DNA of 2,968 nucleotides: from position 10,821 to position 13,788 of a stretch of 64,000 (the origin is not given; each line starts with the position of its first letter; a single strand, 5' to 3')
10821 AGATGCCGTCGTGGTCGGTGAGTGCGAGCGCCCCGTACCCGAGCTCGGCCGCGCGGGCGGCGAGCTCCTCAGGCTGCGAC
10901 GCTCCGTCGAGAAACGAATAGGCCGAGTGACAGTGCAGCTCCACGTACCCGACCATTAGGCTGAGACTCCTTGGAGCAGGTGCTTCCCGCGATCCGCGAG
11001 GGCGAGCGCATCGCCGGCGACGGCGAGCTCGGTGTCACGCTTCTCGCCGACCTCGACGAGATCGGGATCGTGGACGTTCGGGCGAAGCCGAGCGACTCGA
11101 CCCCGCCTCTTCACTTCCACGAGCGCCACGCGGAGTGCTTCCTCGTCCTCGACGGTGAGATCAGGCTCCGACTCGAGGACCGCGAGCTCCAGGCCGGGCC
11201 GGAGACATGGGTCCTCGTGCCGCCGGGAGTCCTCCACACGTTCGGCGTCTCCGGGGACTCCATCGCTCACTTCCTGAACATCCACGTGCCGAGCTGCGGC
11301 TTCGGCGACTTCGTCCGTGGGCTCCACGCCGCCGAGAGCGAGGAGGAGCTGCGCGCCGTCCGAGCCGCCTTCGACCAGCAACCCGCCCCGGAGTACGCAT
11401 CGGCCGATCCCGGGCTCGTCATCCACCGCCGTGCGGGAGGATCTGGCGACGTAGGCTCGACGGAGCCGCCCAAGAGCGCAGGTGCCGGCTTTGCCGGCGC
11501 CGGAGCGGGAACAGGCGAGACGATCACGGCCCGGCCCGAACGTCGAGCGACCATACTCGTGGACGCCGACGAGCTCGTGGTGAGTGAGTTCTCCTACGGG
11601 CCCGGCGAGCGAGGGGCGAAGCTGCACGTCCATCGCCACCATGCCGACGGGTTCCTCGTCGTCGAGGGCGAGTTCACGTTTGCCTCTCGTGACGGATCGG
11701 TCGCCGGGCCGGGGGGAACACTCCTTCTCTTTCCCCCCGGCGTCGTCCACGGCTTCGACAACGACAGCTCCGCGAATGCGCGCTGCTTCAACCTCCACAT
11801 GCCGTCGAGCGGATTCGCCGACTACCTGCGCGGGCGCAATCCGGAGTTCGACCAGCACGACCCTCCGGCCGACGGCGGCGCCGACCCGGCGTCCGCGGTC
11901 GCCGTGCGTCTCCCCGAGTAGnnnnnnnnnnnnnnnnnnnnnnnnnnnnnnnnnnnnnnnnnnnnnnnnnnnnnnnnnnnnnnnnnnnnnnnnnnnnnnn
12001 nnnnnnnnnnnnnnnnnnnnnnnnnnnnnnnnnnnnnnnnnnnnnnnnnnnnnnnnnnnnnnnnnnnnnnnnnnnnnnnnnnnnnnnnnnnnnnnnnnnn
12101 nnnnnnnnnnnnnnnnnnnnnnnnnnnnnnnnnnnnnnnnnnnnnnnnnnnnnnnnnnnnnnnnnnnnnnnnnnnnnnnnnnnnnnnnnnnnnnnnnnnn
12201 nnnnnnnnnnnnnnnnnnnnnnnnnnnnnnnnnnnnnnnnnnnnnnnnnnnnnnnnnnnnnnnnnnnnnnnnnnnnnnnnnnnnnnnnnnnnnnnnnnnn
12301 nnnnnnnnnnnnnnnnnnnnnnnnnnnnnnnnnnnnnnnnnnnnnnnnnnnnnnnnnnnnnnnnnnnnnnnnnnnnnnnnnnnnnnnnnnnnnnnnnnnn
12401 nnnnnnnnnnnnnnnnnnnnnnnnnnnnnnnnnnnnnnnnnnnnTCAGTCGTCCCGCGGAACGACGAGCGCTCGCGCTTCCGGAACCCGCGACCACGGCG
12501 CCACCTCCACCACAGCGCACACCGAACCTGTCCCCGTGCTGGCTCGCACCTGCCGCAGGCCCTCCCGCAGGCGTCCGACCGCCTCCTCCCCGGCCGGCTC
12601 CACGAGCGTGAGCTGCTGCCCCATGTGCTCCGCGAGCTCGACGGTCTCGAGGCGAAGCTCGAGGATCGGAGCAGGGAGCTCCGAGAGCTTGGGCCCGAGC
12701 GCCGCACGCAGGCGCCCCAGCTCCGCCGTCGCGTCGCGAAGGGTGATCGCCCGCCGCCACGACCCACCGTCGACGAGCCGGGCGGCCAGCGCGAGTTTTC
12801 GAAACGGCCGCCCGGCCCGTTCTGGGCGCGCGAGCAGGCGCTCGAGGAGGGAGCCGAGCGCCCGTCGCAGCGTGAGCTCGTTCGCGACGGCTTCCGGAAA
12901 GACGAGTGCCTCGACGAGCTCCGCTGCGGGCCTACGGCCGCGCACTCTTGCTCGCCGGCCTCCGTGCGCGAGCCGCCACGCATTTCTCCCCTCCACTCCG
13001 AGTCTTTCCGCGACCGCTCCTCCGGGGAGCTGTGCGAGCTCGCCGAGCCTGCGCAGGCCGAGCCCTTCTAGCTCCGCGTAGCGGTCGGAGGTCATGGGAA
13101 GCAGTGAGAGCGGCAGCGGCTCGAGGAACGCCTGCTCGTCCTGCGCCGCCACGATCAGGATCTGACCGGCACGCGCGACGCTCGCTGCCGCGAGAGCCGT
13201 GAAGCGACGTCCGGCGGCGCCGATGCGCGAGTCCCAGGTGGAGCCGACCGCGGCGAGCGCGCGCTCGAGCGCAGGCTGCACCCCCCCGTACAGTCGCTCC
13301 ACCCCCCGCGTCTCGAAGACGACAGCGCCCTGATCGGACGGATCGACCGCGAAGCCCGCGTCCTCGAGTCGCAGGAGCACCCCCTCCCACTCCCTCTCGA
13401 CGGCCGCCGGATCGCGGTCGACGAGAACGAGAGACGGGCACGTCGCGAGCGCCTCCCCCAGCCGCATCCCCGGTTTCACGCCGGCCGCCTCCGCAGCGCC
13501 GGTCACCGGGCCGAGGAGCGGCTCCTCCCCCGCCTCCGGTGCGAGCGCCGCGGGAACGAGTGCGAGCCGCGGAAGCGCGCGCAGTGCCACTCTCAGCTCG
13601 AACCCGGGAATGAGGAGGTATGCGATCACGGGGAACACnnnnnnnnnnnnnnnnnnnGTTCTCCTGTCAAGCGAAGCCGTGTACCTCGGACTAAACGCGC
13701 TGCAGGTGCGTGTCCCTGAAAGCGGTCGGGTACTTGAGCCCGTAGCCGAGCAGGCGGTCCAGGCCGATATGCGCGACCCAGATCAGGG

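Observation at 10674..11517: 72-nt palindromic repeat inserted in frame in two unrelated genes (dnaE2 and a bicupin gene)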

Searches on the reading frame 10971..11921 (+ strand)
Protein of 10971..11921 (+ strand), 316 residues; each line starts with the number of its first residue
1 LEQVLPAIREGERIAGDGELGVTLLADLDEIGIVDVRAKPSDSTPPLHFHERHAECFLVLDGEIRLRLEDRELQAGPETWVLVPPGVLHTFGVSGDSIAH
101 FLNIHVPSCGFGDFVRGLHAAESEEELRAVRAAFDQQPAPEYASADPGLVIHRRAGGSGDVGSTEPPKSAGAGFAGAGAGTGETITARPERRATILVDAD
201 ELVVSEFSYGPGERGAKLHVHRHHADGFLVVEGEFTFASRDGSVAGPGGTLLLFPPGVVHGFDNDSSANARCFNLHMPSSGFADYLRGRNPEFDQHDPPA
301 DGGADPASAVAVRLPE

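Call 7: search_protein_families(library=pfam, proteins=[window:10971-11921:+], max_evalue=0.01)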
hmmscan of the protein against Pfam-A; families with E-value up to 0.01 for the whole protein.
window:10971-11921:+ (316 aa): 5 families
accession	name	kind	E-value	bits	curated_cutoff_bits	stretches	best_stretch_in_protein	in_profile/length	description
PF07883.17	Cupin_2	-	4e-24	84.5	27.2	2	37-104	4-69/70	Cupin domain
PF02311.25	AraC_binding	-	1.4e-15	57.6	21.1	2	228-289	24-88/135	AraC-like ligand binding domain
PF14525.12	AraC_binding_2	-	8e-06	26.1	27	1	26-119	29-108/173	AraC-binding-like domain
PF12852.13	Cupin_6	-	0.0014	18.8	26.7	0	47-97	26-80/183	Cupin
PF14667.12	Polysacc_synt_C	-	0.0018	18.9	28.7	0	48-69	34-55/111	Polysaccharide biosynthesis C-terminal domain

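Call 8: search_protein_families(library=ncbifam, proteins=[window:10971-11921:+], max_evalue=0.01)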
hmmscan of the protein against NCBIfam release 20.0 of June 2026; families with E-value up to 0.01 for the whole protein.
window:10971-11921:+ (316 aa): 2 families
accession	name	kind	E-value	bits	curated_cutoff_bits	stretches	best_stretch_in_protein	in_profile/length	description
TIGR02297.1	HpaA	equivalog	1.3e-08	34.5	274.65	1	46-104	37-95/287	4-hydroxyphenylacetate catabolism regulatory protein HpaA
TIGR04366.1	cupin_WbuC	subfamily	0.0023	17.8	42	0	43-68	45-70/132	WbuC family cupin fold metalloprotein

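Call 10: find_encoding_contigs(protein=window:10971-11921:+, flank=5000, max_places=6)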
Protein window:10971-11921:+ (316 aa): no gene with exactly this product is on record in the collection.

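Call 33: find_homologous_proteins(query=window:10971-11921:+, max_evalue=1e-10)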
Query window:10971-11921:+ (316 aa): 861 proteins with E <= 1e-10 among 8000 candidates; the best 120 are listed.
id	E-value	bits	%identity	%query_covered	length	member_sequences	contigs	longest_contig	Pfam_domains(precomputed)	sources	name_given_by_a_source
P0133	3.8e-208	708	100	100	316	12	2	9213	PF14525.13,PF07883.18,PF02311.26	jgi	jgi:quercetin dioxygenase-like cupin family protein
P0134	2.1e-184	630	90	100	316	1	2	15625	PF14525.13,PF07883.18,PF02311.26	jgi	jgi:quercetin dioxygenase-like cupin family protein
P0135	8.7e-183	625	91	100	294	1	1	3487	PF14525.13,PF07883.18,PF02311.26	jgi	-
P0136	3.8e-176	603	88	100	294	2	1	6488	PF07883.18,PF02311.26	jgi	jgi:quercetin dioxygenase-like cupin family protein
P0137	3.1e-171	587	84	98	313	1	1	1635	PF07883.18,PF12973.14,PF02311.26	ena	-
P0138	3.5e-170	583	82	99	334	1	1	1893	PF07883.18,PF12973.14,PF02311.26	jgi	-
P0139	1.0e-151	523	76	97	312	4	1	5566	PF07883.18,PF00190.29,PF12973.14,PF02311.26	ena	-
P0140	2.0e-149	515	74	99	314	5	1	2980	PF07883.18,PF12973.14,PF02311.26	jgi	jgi:quercetin dioxygenase-like cupin family protein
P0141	5.4e-146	504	74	97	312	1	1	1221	PF07883.18,PF12973.14,PF02311.26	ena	-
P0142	1.3e-145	503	74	97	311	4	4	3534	PF07883.18,PF12973.14,PF02311.26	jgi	jgi:mannose-6-phosphate isomerase-like protein (cupin superfamily)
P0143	4.4e-144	498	72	97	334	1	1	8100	PF07883.18,PF02311.26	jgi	jgi:quercetin dioxygenase-like cupin family protein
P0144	2.4e-143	495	73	97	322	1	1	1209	PF07883.18,PF12973.14,PF02311.26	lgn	-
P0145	1.4e-141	490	72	97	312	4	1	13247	PF12852.14,PF07883.18,PF00190.29,PF12973.14,PF02311.26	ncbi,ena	-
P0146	5.0e-141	488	72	97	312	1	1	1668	PF07883.18,PF02311.26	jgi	jgi:quercetin dioxygenase-like cupin family protein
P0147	1.8e-140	486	65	97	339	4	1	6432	PF12852.14,PF07883.18,PF00190.29,PF12973.14,PF02311.26,PF01050.25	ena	-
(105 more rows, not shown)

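Call 37: find_encoding_contigs(protein=P0135, flank=4000, max_places=2)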
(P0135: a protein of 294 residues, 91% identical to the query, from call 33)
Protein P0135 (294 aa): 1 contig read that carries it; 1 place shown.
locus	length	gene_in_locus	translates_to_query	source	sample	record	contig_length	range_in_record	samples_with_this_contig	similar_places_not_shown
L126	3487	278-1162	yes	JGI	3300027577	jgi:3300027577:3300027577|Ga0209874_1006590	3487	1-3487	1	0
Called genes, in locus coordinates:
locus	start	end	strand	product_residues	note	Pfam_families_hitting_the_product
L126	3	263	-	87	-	?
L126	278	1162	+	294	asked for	PF14525:AraC_binding_2 (faint), PF02311:AraC_binding (weak), PF07883:Cupin_2, PF02311:AraC_binding (weak)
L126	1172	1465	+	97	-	-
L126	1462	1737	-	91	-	-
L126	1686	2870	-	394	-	PF00817:IMS (weak), PF11799:IMS_C (faint)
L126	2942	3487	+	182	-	?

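Call 38: find_encoding_contigs(protein=P0136, flank=6000, max_places=2)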
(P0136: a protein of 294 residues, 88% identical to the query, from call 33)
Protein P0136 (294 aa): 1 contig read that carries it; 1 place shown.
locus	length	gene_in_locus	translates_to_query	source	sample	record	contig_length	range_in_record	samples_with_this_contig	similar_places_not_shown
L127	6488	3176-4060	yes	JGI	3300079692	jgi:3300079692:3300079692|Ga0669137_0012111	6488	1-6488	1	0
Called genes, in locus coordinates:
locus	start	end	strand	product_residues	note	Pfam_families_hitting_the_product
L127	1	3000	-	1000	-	?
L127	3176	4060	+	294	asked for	PF02311:AraC_binding (weak), PF07883:Cupin_2, PF02311:AraC_binding (weak)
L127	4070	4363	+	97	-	-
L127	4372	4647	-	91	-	-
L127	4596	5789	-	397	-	PF00817:IMS (weak), PF11799:IMS_C (faint)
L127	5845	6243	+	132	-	PF00903:Glyoxalase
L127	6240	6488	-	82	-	?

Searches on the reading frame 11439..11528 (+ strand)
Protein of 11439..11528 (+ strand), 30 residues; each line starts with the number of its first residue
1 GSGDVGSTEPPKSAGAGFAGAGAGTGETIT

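Call 78: search_protein_representatives(alignment_id=A3)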
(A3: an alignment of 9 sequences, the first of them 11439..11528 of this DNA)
Query: 9 sequences, 69 profile positions. Proteins with E-value up to 0.001 (for the whole library): 109; up to 1e-10: 17; up to 1e-30: 0. The best 109 are listed.
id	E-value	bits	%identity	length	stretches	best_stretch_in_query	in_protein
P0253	1.5e-28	115.1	-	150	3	3-46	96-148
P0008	1.1e-26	109.1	-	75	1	1-68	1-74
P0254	2.1e-24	101.8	-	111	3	2-25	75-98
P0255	1.3e-22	96.1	-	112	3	3-25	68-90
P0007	1.9e-21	92.3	-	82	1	1-68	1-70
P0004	2.3e-20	88.9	-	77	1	1-66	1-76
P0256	4.0e-19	84.9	-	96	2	3-51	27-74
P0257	9.6e-19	83.7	-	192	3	2-25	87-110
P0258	3.1e-17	78.8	-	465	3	2-25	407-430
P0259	3.7e-16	75.4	-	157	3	2-25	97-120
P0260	1.9e-14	69.9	-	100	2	3-24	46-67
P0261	1.2e-12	64.1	-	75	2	2-24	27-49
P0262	6.6e-12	61.8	-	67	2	2-25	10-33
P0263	8.0e-12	61.5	-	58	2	3-24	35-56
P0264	1.2e-11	60.9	-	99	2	3-32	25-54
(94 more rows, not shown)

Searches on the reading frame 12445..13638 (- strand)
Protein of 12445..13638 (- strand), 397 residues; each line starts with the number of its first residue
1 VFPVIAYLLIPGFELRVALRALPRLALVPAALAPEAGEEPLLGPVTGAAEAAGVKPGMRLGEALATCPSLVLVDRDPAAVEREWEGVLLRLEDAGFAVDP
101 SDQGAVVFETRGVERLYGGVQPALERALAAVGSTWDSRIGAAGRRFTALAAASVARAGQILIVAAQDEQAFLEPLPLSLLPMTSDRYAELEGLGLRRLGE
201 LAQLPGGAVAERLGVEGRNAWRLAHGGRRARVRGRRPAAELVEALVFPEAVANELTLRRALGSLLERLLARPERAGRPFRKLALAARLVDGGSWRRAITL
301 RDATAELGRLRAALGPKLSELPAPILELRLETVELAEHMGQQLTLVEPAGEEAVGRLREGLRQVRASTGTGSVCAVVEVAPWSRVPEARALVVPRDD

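Call 7: search_protein_families(library=pfam, proteins=[window:12445-13638:-], max_evalue=0.01)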
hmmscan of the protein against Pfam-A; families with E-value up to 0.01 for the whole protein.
window:12445-13638:- (397 aa): 2 families
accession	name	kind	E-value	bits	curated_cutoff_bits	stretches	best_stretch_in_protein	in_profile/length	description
PF00817.25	IMS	-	1.5e-05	25.4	23.2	1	13-85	6-77/148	impB/mucB/samB family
PF11799.13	IMS_C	-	9.8e-05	23.2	20.7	1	246-345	9-109/109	impB/mucB/samB family C-terminal domain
